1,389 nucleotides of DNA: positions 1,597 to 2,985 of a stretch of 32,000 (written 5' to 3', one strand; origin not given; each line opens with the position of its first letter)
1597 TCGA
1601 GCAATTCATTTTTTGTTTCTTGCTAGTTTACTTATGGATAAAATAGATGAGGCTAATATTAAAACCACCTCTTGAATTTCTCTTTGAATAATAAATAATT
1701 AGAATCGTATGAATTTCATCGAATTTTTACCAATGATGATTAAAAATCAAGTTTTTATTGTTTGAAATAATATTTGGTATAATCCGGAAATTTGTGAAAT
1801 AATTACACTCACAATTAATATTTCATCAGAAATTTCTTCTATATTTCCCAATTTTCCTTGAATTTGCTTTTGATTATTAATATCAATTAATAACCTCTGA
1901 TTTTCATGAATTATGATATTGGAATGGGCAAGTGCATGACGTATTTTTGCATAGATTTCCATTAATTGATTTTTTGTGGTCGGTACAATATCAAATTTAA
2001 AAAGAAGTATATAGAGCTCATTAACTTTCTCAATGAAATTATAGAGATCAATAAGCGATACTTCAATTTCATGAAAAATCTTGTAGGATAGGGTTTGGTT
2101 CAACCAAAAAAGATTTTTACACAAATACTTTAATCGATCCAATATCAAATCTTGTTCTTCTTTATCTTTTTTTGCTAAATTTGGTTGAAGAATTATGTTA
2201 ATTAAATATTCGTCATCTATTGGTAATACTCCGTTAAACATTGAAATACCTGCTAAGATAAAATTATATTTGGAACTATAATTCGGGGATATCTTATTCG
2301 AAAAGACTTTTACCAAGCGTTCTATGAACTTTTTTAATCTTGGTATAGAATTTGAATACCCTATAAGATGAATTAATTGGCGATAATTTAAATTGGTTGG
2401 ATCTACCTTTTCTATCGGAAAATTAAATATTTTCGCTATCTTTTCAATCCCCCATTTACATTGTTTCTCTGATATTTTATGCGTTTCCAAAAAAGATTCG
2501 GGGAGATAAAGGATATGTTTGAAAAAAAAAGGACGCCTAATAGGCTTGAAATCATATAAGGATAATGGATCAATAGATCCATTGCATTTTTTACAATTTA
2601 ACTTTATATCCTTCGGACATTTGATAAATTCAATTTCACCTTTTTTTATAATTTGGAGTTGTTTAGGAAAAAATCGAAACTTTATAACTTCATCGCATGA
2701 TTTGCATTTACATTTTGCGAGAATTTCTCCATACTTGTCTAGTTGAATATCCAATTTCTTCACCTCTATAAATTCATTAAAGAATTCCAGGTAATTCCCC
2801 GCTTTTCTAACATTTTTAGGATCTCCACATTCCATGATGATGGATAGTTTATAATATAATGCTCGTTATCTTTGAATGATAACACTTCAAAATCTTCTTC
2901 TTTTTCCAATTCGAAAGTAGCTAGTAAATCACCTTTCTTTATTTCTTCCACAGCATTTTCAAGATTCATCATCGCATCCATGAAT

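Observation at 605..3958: tRNA-Arg-flanking cluster: FRG-domain protein coupled to a Zn-ribbon/Rx4H protein, convergent with a TIGR02391 (RNPKAH) protein - candidate undescribed defence or toxin module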

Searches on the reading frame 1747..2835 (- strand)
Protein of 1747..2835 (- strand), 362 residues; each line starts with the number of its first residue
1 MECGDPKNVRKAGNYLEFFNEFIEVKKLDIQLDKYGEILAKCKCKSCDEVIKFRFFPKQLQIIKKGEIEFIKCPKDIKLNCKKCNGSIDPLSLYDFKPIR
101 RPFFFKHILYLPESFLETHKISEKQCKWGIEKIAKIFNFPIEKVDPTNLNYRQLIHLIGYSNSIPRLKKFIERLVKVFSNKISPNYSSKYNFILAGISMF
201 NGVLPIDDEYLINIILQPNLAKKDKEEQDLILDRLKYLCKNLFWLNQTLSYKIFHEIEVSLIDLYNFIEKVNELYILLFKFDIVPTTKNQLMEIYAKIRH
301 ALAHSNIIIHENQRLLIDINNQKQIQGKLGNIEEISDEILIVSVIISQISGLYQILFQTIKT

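Call 6: search_protein_families(library=pfam, proteins=[window:1747-2835:-], max_evalue=1)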
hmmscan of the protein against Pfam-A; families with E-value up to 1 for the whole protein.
window:1747-2835:- (362 aa): 0 families

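Call 7: search_protein_families(library=padloc, proteins=[window:1747-2835:-], max_evalue=1)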
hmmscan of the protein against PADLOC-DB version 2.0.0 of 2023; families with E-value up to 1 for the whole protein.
window:1747-2835:- (362 aa): 0 families

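Call 8: search_protein_families(library=ncbifam, proteins=[window:1747-2835:-], max_evalue=1)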
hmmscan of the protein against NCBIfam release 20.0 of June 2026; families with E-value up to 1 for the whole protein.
window:1747-2835:- (362 aa): 0 families

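Call 11: find_homologous_proteins(query=window:1747-2835:-, max_evalue=0.01)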
Query window:1747-2835:- (362 aa): 2 proteins with E <= 0.01 among 2179 candidates.
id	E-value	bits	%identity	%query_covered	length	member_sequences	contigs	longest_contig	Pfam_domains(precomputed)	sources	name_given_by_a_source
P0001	3.8e-216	735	100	93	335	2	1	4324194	-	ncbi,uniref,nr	ncbi:hypothetical protein DSAG12_03372 [Promethearchaeum syntrophicum]|uniref:Uncharacterized protei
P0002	2.0e-116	407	56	93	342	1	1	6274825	-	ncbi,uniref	ncbi:hypothetical protein [Candidatus Lokiarchaeum ossiferum]|uniref:hypothetical protein n=1 Tax=Ca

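Call 13: find_encoding_contigs(protein=P0002, flank=10000, max_places=4)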
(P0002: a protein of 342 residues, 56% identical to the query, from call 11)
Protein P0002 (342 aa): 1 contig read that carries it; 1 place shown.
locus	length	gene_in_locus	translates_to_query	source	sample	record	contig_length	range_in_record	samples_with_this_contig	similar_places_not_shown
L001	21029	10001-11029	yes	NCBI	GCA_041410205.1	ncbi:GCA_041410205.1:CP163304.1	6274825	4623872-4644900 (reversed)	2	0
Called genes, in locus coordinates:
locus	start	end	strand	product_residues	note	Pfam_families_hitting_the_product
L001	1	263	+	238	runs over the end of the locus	PF13185:GAF_2, PF01590:GAF, PF13492:GAF_3 (weak)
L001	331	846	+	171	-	PF03684:UPF0179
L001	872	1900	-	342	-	PF02826:2-Hacid_dh_C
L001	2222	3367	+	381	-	PF12746:GNAT_acetyltran, PF00583:Acetyltransf_1, PF13302:Acetyltransf_3, PF08445:FR47 (faint)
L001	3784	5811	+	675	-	PF21544:PorZ_N_b_propeller (faint), PF08309:LVIVD (weak)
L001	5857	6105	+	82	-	-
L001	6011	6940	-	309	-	-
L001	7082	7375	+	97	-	-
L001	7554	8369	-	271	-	-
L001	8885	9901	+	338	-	PF14022:DUF4238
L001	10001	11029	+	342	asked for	-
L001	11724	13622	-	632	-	-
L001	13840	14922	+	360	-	-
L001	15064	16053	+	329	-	PF08867:FRG (weak)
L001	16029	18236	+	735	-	PF13181:TPR_8 (faint), PF25063:ARM_TT21_C (faint), PF21033:RMD1-3 (faint), PF23914:TPR_CcmH_CycH (faint), PF07719:TPR_2 (faint), PF12569:NatA_aux_su (faint), PF12895:ANAPC3 (weak), PF13424:TPR_12 (faint), +6 more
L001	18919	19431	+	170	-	-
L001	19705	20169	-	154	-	-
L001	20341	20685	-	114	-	-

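Call 18: search_protein_families(library=pfam, proteins=[L001:8882-9901:+, L001:10001-11029:+, L001:11724-13622:-, L001:13840-14922:+, L001:15064-16053:+, L001:16029-18236:+], max_evalue=1)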
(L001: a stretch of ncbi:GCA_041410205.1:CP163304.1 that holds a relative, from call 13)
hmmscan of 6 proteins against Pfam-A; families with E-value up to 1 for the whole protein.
L001:8882-9901:+ (339 aa): 3 families
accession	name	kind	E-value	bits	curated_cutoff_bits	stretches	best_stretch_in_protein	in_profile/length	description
PF14022.11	DUF4238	-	1.9e-24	87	27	1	10-305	1-279/281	Protein of unknown function (DUF4238)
PF15191.11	Synaptonemal_3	-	0.071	13.5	27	1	93-146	19-68/92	Synaptonemal complex central element protein 3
PF18206.8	Porphyrn_cat_1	-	0.089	13.9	27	0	260-320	16-75/105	Porphyranase beta-sandwich domain 1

L001:10001-11029:+ (342 aa): 1 family
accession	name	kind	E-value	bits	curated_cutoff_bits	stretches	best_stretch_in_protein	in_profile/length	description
PF17283.8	Zn_ribbon_SprT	-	0.042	14.4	28.1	1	24-65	7-31/38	SprT-like zinc ribbon domain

L001:11724-13622:- (632 aa): 1 family
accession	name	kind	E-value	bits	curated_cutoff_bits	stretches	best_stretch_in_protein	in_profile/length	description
PF09445.16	Methyltransf_15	-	0.11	12.5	22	0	511-554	96-139/165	RNA cap guanine-N2 methyltransferase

L001:13840-14922:+ (360 aa): 4 families
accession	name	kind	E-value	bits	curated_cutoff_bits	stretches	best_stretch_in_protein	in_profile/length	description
PF04471.18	Mrr_cat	-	0.0052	17.3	21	1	225-268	6-48/115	Restriction endonuclease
PF14226.12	DIOX_N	-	0.045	14.8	27.3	1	223-307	12-93/117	non-haem dioxygenase in morphine synthesis N-terminal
PF22879.1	AIPR_N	-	0.069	13.6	28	1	284-332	83-128/151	Abortive infection phage resistance protein N-terminal domain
PF23659.1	UFL1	-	0.094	13.5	27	1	164-215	59-109/120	E3 UFM1-protein ligase 1-like domain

L001:15064-16053:+ (329 aa): 1 family
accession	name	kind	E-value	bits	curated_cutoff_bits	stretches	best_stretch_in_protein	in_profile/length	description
PF08867.16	FRG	-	2.4e-06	28.8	25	1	59-148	3-91/94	FRG domain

L001:16029-18236:+ (735 aa): 24 families
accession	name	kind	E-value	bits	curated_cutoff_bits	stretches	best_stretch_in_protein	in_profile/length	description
PF07719.23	TPR_2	-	5.2e-18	64.1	27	3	343-374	2-33/34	Tetratricopeptide repeat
PF14559.12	TPR_19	-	6.1e-18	65.4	25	3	319-379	2-61/68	Tetratricopeptide repeat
PF00515.34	TPR_1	-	1e-14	54.1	27.8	4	343-371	2-30/34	Tetratricopeptide repeat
PF13431.12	TPR_17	-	6.2e-12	45.2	24.4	2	522-551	3-32/34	Tetratricopeptide repeat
PF13424.12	TPR_12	-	4.6e-10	40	30.1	1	477-527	23-74/77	Tetratricopeptide repeat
PF12895.13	ANAPC3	-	1.9e-09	38.1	27.2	1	323-395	4-73/82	Anaphase-promoting complex, cyclosome, subunit 3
PF13428.12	TPR_14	-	8.5e-09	35.7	23.5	0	502-539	5-42/44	Tetratricopeptide repeat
PF13432.12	TPR_16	-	9.2e-09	36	32.7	2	325-370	14-59/65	Tetratricopeptide repeat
PF13181.12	TPR_8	-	2e-08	34.2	25.7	1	501-530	4-33/34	Tetratricopeptide repeat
PF25063.1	ARM_TT21_C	-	1.7e-07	31.8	35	2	501-563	98-160/209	Tetratricopeptide repeat protein 21 C-terminal ARM domain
PF13174.12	TPR_6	-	1.7e-06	28.7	26.3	1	343-371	1-29/33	Tetratricopeptide repeat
PF23914.1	TPR_CcmH_CycH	-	1.9e-06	28.2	42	1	491-606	9-124/158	Cytochrome c-type biogenesis protein H TPR domain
PF12569.14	NatA_aux_su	-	5e-06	26.2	33.3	1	504-564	198-258/515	N-terminal acetyltransferase A, auxiliary subunit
PF13371.12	TPR_9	-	8.9e-05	22.9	35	1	319-371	6-58/73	Tetratricopeptide repeat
PF25060.1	ARM_TT21_2nd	-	0.0012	18.8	27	1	321-375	201-255/270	Tetratricopeptide repeat protein 21 second ARM domain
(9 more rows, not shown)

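Call 19: search_protein_families(library=padloc, proteins=[L001:8882-9901:+, L001:10001-11029:+, L001:11724-13622:-, L001:13840-14922:+, L001:15064-16053:+, L001:16029-18236:+], max_evalue=1)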
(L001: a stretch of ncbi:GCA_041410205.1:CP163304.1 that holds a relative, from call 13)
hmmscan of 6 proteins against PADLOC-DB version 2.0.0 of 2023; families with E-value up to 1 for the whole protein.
L001:8882-9901:+ (339 aa): 0 families

L001:10001-11029:+ (342 aa): 0 families

L001:11724-13622:- (632 aa): 0 families

L001:13840-14922:+ (360 aa): 1 family
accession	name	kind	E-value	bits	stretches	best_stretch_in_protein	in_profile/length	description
PDLC03926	OloB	-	0.00027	18.1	1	219-341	9-131/556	-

L001:15064-16053:+ (329 aa): 6 families
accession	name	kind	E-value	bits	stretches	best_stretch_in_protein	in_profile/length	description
PDLC04936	PDC-S15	-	1.1e-06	26.3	1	53-188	39-158/300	-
PDLC04933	PDC-S15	-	1.4e-06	26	1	36-189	9-143/286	-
PDLC04938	PDC-S15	-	7.7e-06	23.5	1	54-171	60-164/276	-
PDLC04937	PDC-S15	-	8.3e-06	23.6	1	79-188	47-153/254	-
PDLC04931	PDC-S15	-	0.00018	19.4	1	35-176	44-178/282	-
PDLC04927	PDC-S15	-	0.00055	16.9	1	49-153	29-126/422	-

L001:16029-18236:+ (735 aa): 0 families

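Call 33: search_protein_representatives(alignment_id=A1)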
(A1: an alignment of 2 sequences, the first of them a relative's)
Query: 2 sequences, 342 profile positions. Proteins with E-value up to 0.001 (for the whole library): 20; up to 1e-10: 14; up to 1e-30: 5. The best 20 are listed.
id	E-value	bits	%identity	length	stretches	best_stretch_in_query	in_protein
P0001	7.1e-201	683.2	-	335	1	6-342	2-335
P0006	4.2e-53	197.3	-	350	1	7-341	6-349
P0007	3.1e-46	174.7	-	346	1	13-340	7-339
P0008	1.7e-31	126.3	-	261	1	85-338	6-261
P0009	4.5e-31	124.9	-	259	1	86-338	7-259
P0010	7.1e-23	97.9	-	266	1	89-339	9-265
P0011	1.5e-22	96.8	-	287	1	84-338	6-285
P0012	1.6e-22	96.7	-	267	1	91-340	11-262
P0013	1.2e-21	93.9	-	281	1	86-341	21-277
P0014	1.8e-19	86.7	-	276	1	84-337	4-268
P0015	1.8e-17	80.1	-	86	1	266-341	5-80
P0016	6.0e-17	78.4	-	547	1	54-342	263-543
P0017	5.0e-16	75.4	-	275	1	108-340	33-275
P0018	6.5e-16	75.0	-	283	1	90-341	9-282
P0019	1.7e-09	54.0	-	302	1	85-341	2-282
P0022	1.9e-04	37.3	-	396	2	81-292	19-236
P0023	3.8e-04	36.3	-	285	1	89-293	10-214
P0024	6.6e-04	35.6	-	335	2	132-339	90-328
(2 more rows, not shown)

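Call 35: search_protein_families(library=pfam, alignment_id=A2, max_evalue=1)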
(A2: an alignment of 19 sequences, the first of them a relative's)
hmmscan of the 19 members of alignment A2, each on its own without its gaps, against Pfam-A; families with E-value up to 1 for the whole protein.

A. member 1, P0001 (335 aa): 0 families

B. families by the number of members that match (of 19 scanned): 34 families (the first 25 are shown)
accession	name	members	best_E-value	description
PF18736.6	pEK499_p136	3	7e-05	HEPN pEK499 p136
PF08274.17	Zn_Ribbon_YjdM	1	0.0006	PhnA Zinc-Ribbon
PF05041.20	Pecanex_C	1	0.0015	Pecanex protein (C-terminus)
PF01396.24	Zn_ribbon_Top1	1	0.004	Topoisomerase DNA binding C4 zinc finger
PF13248.11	Zn_ribbon_3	1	0.0065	zinc-ribbon domain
PF18892.5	DUF5651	1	0.0066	Family of unknown function (DUF5651)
PF01155.25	HypA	1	0.0071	Hydrogenase/urease nickel incorporation, metallochaperone, hypA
PF06850.17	PHB_depo_C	1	0.0095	PHB de-polymerase C-terminus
PF13453.11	Zn_ribbon_TFIIB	1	0.026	Transcription factor zinc-finger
PF10625.14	UspB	1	0.031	Universal stress protein B (UspB)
PF25164.1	CoiA_N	1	0.031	Competence protein CoiA, N-terminal domain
PF01877.22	RNA_binding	1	0.034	RNA binding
PF13717.11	Zn_ribbon_4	1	0.035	zinc-ribbon domain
PF17283.8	Zn_ribbon_SprT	1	0.042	SprT-like zinc ribbon domain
PF09788.14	Tmemb_55A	1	0.046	Transmembrane protein 55A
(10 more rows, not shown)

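Call 36: search_solved_structures(query=A2, max_evalue=10, show_alignments=2)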
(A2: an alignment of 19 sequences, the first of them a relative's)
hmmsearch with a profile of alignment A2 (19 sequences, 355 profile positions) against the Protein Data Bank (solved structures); distinct sequences matched with E-value up to 10: 3.
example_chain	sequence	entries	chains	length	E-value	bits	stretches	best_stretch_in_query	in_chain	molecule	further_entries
8fkr_SQ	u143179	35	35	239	0.005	19.3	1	181-251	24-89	mRNA turnover protein 4 homolog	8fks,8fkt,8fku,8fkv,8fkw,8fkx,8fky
8bbj_C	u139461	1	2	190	0.14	14.5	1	24-65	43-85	Secretagogin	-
8ban_C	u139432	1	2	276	0.19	14.1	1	24-66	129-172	Secretagogin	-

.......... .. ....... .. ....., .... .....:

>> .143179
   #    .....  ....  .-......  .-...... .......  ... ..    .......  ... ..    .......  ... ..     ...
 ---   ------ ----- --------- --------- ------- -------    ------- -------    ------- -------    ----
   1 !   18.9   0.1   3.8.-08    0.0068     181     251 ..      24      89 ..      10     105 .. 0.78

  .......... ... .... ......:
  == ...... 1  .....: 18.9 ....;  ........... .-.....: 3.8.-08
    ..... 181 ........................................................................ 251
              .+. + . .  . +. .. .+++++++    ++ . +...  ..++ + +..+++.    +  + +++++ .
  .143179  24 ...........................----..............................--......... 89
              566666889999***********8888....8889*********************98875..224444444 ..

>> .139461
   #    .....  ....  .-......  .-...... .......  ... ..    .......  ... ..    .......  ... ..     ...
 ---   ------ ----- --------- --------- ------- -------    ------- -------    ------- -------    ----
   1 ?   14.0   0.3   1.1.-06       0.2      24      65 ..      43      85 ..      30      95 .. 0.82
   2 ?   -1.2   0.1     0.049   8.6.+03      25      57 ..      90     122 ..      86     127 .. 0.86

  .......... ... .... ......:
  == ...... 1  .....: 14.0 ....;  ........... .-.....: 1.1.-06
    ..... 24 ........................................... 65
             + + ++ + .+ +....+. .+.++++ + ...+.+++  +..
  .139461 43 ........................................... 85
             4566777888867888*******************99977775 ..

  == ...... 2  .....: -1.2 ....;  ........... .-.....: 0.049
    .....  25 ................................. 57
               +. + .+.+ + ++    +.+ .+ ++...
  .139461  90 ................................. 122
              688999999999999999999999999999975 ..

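Call 37: predict_structure(alignment_id=A1)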
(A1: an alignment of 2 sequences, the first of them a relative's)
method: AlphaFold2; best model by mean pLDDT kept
length: 335 residues; sequences in the alignment: 2
mean_pLDDT: 49.1   pTM: 0.35
mean pLDDT of the five models: 49.1, 48.3, 48.0, 46.4, 41.9
residues with pLDDT >= 90: 0; 70-90: 54; 50-70: 98; < 50: 183
segments of 3 or more residues with pLDDT < 50: 1-3, 73-85, 154-156, 158-179, 191-194, 208-335
pLDDT, mean of each block of 10 residues (from residue 1): 49 80 73 64 64 76 75 38 45 78 71 72 59 60 56 50 45 40 51 54 51 39 33 39 41 30 32 28 26 27 27 31 28 27
secondary structure, 60 per line:
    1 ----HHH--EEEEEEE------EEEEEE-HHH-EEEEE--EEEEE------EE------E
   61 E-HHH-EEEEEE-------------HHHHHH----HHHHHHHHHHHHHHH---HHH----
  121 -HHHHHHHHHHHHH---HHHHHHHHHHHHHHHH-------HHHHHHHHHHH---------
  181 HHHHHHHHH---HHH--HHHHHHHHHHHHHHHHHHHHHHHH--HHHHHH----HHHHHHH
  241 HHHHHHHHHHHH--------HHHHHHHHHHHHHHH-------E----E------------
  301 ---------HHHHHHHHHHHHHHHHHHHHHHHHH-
elements in order: E10-16 E23-28 E34-38 E41-45 E67-72 H86-91 H96-110 H122-134 H138-153 H161-171 H181-189 H198-221 H224-229 H234-252 H261-275 H310-334

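Call 39: find_encoding_contigs(protein=P0006, flank=6000, max_places=3)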
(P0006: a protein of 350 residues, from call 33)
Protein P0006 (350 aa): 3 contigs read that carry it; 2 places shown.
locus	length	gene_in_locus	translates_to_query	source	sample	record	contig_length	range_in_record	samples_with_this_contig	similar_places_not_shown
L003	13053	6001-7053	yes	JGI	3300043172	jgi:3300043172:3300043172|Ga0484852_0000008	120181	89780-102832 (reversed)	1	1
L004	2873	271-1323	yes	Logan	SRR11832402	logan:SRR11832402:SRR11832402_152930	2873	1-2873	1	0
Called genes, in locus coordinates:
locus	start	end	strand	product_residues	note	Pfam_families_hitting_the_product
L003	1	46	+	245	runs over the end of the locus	-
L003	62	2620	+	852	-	PF00270:DEAD, PF04851:ResIII, PF00271:Helicase_C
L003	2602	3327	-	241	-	-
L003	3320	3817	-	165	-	PF18967:PycTM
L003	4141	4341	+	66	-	-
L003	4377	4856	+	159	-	-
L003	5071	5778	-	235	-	PF02732:ERCC4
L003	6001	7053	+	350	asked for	-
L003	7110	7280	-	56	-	-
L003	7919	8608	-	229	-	PF02732:ERCC4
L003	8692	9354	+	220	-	PF04212:MIT (faint), PF13181:TPR_8 (faint)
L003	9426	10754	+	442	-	PF00752:XPG_N (weak), PF00867:XPG_I, PF01367:5_3_exonuc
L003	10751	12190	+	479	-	PF00083:Sugar_tr, PF07690:MFS_1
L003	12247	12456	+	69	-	-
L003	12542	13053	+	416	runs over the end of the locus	PF03382:DUF285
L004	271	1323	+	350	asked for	-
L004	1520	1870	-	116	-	-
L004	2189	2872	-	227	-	?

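Call 40: find_encoding_contigs(protein=P0007, flank=6000, max_places=3)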
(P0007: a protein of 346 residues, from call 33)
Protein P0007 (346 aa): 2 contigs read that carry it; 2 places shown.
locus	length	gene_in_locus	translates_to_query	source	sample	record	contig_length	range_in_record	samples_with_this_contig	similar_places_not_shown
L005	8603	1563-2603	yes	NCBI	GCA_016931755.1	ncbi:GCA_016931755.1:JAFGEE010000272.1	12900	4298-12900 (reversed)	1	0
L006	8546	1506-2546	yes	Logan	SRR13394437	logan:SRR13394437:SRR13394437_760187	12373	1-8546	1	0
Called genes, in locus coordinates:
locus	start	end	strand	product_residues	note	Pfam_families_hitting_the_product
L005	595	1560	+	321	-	-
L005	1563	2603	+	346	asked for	-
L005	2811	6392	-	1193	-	PF02384:N6_Mtase (faint), PF20473:MmeI_Mtase, PF01170:UPF0020 (faint), PF07669:Eco57I, PF22837:M_Eco57I_C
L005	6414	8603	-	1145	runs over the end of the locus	PF13091:PLDc_2, PF00176:SNF2-rel_dom, PF04851:ResIII (weak), PF00271:Helicase_C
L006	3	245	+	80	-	?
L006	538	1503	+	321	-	-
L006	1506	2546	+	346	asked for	-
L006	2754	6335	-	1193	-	PF02384:N6_Mtase (faint), PF20473:MmeI_Mtase, PF01170:UPF0020 (faint), PF07669:Eco57I, PF22837:M_Eco57I_C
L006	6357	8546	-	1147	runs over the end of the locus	PF13091:PLDc_2, PF00176:SNF2-rel_dom, PF04851:ResIII (weak), PF00271:Helicase_C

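Call 41: search_protein_families(library=pfam, proteins=[L005:595-1560:+, L003:5071-5778:-, L003:4377-4856:+, L003:2602-3327:-, L004:1520-1870:-, L004:2189-2872:-], max_evalue=1)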
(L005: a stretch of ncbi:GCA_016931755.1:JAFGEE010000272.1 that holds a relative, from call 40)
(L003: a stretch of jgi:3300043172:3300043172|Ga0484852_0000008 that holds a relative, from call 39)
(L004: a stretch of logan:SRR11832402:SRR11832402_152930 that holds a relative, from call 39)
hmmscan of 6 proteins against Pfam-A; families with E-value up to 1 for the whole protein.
L005:595-1560:+ (321 aa): 2 families
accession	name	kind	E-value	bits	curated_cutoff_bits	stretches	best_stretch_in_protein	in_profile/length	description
PF07801.16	DUF1647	-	0.068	13.4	25.7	1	234-315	60-137/141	Protein of unknown function (DUF1647)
PF17948.6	DnaT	-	0.11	12.7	25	0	88-109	30-51/69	DnaT DNA-binding domain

L003:5071-5778:- (235 aa): 3 families
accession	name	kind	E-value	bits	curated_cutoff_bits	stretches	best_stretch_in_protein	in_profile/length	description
PF02732.21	ERCC4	-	1.6e-23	83.6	24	1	7-126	1-139/140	ERCC4 domain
PF01367.25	5_3_exonuc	-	0.0029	18.5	40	1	158-187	21-50/97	5'-3' exonuclease, C-terminal SAM fold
PF14520.12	HHH_5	-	0.071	14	27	1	163-217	10-49/57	Helix-hairpin-helix domain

L003:4377-4856:+ (159 aa): 0 families

L003:2602-3327:- (241 aa): 1 family
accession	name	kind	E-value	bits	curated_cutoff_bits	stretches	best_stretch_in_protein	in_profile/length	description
PF17248.7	DUF5317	-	0.059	13.8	25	1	157-208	52-104/151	Family of unknown function (DUF5317)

L004:1520-1870:- (116 aa): 0 families

L004:2189-2872:- (227 aa): 2 families
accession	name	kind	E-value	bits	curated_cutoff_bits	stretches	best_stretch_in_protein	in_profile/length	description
PF02732.21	ERCC4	-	2.6e-22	79.7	24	1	2-118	4-139/140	ERCC4 domain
PF01367.25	5_3_exonuc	-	0.0027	18.6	40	1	151-180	22-51/97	5'-3' exonuclease, C-terminal SAM fold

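Call 44: find_encoding_contigs(protein=P0008, flank=5000, max_places=3)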
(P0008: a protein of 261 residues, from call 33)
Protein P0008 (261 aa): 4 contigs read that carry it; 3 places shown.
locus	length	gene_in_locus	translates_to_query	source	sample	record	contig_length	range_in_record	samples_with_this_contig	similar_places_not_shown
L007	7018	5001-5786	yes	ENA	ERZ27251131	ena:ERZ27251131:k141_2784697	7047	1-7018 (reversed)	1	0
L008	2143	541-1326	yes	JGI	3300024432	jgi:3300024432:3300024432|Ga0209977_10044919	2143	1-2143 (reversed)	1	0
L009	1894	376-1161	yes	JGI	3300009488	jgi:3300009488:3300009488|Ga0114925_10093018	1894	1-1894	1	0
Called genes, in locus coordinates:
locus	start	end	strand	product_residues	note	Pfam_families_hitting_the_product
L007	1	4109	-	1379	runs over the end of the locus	?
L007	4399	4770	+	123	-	-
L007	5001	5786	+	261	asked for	-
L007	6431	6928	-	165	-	PF04191:PEMT (weak)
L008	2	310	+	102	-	?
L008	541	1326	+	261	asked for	-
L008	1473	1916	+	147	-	-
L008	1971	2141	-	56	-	?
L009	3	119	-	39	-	?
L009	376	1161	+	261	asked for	-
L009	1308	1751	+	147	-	-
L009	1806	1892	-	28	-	?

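Call 45: find_encoding_contigs(protein=P0011, flank=5000, max_places=3)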
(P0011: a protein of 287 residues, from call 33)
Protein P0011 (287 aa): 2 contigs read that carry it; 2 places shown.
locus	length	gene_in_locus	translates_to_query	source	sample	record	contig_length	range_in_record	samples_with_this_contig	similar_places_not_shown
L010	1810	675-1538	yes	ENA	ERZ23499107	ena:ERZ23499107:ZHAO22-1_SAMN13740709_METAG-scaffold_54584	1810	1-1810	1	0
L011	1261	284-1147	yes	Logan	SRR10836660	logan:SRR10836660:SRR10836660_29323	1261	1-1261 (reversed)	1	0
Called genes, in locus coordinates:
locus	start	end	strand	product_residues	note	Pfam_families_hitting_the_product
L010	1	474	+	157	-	?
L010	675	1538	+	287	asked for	-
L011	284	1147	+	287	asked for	-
